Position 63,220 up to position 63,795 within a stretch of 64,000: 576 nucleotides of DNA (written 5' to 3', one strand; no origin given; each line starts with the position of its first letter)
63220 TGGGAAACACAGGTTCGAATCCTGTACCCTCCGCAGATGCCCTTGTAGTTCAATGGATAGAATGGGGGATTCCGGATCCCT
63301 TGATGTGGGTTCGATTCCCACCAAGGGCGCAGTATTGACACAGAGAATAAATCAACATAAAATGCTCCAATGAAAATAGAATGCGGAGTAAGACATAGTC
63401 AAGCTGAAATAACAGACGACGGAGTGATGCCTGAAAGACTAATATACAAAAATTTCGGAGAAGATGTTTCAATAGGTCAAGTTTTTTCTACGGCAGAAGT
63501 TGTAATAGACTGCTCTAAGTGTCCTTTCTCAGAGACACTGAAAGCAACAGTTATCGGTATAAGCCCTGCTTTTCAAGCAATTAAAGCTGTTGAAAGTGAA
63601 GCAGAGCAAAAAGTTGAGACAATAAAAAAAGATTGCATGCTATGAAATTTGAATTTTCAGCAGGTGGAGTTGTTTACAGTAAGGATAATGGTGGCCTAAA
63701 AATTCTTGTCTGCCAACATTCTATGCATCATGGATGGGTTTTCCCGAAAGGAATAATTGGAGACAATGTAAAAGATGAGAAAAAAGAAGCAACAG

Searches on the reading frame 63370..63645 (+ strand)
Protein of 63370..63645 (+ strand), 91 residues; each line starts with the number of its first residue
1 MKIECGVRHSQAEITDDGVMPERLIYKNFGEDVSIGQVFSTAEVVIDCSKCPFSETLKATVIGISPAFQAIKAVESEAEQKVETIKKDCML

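Call 70: find_encoding_contigs(protein=window:63370-63645:+, flank=10000, max_places=2)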
Protein window:63370-63645:+ (91 aa): 22 contigs read that carry it; 2 places shown.
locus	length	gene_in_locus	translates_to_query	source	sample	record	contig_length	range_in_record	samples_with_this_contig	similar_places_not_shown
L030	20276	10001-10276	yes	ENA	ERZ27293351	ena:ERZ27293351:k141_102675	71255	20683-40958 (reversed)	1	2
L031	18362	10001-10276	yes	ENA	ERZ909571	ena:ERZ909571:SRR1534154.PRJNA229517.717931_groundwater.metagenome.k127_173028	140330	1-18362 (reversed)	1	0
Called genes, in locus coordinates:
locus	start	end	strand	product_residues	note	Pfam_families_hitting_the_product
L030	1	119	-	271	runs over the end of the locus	-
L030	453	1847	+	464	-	PF00188:CAP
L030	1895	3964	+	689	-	-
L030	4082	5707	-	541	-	-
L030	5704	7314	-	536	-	-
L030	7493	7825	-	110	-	PF04977:DivIC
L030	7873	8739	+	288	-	PF02899:Phage_int_SAM_1, PF13495:Phage_int_SAM_4, PF00589:Phage_integrase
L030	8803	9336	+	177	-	-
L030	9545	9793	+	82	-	PF01541:GIY-YIG, PF10544:T5orf172 (weak)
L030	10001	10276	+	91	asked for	-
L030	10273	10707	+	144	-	PF00293:NUDIX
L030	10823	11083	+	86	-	PF01541:GIY-YIG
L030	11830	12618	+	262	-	PF01177:Asp_Glu_race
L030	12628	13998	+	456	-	PF21799:MurD-like_N (weak), PF08245:Mur_ligase_M, PF02875:Mur_ligase_C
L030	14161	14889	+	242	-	PF01177:Asp_Glu_race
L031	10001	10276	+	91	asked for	-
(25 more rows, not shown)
